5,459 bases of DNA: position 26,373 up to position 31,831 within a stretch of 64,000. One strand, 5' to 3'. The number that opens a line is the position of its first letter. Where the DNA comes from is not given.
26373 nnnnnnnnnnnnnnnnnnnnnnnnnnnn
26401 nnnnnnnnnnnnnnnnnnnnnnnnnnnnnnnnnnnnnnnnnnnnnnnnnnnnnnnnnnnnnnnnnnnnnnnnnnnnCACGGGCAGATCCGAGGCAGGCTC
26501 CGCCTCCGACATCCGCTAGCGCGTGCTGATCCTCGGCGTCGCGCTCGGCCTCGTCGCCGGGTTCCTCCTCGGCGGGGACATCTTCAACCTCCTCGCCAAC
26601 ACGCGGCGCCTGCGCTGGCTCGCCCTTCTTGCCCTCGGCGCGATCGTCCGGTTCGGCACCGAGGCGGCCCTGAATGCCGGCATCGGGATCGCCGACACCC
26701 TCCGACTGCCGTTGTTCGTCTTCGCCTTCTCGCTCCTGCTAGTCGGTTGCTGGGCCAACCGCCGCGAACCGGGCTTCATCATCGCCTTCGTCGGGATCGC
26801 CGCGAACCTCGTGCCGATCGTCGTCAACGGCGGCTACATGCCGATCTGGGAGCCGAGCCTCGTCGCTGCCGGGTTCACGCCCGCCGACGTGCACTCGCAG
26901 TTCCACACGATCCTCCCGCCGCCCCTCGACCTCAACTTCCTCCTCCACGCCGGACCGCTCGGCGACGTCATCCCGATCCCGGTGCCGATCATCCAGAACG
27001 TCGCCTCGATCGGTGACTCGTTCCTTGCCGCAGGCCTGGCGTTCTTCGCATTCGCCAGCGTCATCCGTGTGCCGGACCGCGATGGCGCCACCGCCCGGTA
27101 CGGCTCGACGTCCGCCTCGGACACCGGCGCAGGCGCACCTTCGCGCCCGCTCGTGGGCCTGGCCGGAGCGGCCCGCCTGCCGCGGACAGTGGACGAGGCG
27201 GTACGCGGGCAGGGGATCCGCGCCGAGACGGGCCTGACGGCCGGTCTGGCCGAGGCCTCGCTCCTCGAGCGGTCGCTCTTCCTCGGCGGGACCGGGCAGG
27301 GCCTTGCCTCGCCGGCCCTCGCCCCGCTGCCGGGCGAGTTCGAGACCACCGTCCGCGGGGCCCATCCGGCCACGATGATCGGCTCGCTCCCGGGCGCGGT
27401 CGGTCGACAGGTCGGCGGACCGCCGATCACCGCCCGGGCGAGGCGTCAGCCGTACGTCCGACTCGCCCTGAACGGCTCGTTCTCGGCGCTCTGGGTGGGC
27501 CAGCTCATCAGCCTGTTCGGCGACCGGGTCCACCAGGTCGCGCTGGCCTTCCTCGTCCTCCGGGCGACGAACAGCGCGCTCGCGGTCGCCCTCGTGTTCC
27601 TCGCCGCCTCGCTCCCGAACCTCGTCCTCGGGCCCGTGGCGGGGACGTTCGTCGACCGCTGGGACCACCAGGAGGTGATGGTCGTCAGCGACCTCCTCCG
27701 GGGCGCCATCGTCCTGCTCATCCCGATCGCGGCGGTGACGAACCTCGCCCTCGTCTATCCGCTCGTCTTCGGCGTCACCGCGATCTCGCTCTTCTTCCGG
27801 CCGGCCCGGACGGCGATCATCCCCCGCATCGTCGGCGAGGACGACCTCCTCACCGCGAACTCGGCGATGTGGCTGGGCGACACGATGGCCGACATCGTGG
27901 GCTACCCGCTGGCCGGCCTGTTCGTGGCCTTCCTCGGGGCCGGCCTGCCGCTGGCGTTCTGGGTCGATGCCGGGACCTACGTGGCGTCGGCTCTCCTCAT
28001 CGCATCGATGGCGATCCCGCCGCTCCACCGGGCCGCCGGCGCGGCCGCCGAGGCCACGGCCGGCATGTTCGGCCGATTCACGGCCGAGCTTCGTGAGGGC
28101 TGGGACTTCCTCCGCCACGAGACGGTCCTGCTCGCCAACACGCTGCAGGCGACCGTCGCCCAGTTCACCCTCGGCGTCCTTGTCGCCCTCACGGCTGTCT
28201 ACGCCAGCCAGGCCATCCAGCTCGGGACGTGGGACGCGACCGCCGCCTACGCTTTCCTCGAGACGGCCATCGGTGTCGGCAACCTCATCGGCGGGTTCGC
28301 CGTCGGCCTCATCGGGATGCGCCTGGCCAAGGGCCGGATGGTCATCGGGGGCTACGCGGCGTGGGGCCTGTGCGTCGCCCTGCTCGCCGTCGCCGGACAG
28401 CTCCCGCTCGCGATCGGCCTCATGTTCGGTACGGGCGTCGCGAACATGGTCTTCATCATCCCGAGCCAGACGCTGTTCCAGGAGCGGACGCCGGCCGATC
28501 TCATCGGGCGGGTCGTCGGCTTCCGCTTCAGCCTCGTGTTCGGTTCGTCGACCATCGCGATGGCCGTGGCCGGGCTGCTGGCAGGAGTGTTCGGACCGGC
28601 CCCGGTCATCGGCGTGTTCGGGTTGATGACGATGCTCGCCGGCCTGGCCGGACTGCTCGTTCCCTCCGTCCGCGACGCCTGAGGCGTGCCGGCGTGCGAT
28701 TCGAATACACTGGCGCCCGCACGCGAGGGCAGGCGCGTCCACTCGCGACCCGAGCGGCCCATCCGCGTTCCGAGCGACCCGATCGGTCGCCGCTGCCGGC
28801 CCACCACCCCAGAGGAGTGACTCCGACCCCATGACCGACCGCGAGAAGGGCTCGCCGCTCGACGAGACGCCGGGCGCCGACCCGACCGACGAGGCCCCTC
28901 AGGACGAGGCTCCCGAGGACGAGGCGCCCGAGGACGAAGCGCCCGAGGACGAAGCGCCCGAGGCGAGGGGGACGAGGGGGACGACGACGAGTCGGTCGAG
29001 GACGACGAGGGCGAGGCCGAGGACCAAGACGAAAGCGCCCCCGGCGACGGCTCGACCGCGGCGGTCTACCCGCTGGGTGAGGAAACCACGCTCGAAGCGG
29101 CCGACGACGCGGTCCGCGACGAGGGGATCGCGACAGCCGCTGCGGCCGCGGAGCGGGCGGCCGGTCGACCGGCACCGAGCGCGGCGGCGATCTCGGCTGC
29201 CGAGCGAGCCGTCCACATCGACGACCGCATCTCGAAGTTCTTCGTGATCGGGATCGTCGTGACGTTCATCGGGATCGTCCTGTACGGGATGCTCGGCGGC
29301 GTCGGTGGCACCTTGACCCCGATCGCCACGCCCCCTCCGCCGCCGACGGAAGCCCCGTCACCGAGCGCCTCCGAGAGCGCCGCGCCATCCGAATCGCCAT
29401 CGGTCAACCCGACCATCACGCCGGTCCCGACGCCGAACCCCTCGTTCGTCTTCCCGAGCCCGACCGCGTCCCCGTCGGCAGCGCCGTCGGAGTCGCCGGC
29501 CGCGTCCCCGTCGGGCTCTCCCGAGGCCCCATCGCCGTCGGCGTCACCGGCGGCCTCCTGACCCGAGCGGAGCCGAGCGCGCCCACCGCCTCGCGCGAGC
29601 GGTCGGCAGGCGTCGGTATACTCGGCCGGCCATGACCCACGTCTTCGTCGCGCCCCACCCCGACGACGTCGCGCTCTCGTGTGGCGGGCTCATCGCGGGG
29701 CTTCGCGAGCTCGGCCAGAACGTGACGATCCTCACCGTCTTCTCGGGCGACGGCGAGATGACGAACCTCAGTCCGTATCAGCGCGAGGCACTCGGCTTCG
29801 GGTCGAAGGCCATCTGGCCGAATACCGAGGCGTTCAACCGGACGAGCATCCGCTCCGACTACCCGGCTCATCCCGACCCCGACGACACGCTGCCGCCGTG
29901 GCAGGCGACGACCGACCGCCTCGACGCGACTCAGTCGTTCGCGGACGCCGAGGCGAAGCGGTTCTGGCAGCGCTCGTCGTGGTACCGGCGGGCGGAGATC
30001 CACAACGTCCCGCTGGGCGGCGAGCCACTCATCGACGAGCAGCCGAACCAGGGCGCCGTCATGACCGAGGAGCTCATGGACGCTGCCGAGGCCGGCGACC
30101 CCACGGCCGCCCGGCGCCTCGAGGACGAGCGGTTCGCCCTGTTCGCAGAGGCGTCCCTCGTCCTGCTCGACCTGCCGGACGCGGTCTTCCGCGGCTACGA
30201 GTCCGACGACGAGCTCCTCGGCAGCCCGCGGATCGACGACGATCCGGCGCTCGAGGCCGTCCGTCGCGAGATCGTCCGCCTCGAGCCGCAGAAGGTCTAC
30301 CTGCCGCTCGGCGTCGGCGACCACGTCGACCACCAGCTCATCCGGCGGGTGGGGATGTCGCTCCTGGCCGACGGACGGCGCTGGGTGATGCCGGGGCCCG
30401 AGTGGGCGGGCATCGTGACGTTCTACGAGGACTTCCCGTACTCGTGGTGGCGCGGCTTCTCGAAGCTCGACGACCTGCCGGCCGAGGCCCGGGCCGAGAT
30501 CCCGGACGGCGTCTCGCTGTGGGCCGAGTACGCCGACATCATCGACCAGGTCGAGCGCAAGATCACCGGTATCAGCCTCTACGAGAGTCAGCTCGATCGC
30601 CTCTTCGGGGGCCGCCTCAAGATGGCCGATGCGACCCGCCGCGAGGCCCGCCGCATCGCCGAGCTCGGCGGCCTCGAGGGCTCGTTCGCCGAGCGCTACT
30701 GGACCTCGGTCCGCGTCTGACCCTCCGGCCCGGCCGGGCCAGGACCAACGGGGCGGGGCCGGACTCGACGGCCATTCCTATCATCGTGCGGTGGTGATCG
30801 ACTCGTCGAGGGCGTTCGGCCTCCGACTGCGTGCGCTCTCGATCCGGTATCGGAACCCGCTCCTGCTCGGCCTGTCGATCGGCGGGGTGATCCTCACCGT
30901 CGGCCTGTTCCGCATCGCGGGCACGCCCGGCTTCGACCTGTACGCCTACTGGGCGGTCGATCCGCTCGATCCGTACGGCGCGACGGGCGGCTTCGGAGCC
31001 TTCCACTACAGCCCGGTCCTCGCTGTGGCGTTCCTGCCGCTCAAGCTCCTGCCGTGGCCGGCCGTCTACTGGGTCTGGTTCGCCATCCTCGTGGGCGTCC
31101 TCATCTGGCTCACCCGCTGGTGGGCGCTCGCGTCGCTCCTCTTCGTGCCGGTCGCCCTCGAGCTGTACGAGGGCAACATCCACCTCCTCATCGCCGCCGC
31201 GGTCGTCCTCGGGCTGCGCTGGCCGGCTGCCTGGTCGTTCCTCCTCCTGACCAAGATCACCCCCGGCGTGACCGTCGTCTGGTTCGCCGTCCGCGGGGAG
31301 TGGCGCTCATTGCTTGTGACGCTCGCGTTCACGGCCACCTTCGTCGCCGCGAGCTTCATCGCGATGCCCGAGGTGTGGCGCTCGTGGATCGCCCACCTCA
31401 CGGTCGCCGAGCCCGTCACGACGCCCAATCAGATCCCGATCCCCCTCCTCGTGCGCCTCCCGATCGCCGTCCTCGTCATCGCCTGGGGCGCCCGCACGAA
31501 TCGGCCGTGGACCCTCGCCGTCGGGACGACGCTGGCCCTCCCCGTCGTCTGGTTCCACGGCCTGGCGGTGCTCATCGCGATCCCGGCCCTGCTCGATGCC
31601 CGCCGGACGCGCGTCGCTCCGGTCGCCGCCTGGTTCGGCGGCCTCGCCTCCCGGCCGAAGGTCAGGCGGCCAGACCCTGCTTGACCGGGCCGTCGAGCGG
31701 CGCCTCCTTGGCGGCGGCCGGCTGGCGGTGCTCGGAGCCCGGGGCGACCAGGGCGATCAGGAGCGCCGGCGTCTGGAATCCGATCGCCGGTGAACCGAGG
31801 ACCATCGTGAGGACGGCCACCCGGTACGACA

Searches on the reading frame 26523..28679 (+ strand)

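Call 10: search_protein_families(library=pfam, proteins=[window:26523-28679:+], max_evalue=0.01)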
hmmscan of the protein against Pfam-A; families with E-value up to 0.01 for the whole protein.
window:26523-28679:+ (719 aa): 3 families
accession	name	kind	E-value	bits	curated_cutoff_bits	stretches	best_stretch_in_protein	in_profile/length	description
PF07690.21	MFS_1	-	1.4e-21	77.2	33.4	2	323-670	1-337/347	Major Facilitator Superfamily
PF17248.7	DUF5317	-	2.7e-19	70.1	25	1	29-175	3-149/151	Family of unknown function (DUF5317)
PF05977.19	MFS_3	-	9.6e-19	67.6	27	1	318-694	10-374/524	Transmembrane secretion effector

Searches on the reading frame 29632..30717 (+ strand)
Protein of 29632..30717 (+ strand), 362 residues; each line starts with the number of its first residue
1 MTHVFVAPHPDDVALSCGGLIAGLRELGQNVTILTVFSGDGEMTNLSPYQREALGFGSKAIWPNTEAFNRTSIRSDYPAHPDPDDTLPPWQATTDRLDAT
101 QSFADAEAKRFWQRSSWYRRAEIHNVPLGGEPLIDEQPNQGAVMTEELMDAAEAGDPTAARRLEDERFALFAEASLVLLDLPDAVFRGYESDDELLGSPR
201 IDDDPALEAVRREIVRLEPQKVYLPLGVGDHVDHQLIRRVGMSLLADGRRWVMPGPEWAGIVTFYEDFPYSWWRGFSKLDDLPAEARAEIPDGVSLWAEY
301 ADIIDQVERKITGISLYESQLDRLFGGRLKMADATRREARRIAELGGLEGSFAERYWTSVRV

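Call 6: search_protein_families(library=pfam, proteins=[window:29632-30717:+], max_evalue=0.01)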
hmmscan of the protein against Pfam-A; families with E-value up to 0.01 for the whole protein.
window:29632-30717:+ (362 aa): 1 family
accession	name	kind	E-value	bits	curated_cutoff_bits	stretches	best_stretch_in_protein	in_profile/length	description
PF02585.22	PIG-L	-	2.6e-15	57.5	28.2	1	4-54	1-51/129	GlcNAc-PI de-N-acetylase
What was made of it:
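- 29632..30720 (+): g26, a PIG-L/LmbE-type de-N-acetylase (362 aa) with a long insertion. Pfam PIG-L, E 2.6e-15, N-terminal part only (call 6).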

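Call 13: search_protein_families(library=ncbifam, proteins=[window:29632-30717:+], max_evalue=0.01)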
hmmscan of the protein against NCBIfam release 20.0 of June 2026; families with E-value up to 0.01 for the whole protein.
window:29632-30717:+ (362 aa): 2 families
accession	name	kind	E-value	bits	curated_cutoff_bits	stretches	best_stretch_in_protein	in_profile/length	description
TIGR04001.1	thiol_BshB1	equivalog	2.9e-06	27.2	182.5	1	6-40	7-41/226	bacillithiol biosynthesis deacetylase BshB1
TIGR04000.1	thiol_BshB2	equivalog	0.0014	18.3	195.25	0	3-39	2-39/217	bacillithiol biosynthesis deacetylase BshB2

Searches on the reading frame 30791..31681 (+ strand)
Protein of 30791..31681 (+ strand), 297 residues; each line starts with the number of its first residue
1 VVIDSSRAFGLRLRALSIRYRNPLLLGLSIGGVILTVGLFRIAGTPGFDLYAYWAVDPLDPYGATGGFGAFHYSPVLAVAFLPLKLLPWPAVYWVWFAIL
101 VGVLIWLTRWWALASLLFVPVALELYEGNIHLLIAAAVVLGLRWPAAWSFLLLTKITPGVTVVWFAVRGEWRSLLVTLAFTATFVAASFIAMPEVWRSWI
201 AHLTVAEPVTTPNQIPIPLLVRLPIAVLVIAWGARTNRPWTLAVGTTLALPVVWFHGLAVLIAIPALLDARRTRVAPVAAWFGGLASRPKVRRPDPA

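Call 6: search_protein_families(library=pfam, proteins=[window:30791-31681:+], max_evalue=0.01)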
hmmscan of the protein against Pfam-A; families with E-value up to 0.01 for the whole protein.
window:30791-31681:+ (297 aa): 1 family
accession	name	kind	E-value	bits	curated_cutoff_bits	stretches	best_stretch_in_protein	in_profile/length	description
PF09594.16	GT87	-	1.7e-13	51.3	25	1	71-277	1-221/237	Glycosyltransferase family 87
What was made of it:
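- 30791..31684 (+): g27, short GT87 (297 aa; the ORF is open from 30629). Pfam GT87, 51 bits (call 6).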

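Call 27: search_protein_families(library=ncbifam, proteins=[window:30791-31681:+], max_evalue=0.01)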
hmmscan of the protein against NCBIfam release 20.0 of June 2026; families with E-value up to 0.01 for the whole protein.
window:30791-31681:+ (297 aa): 0 families
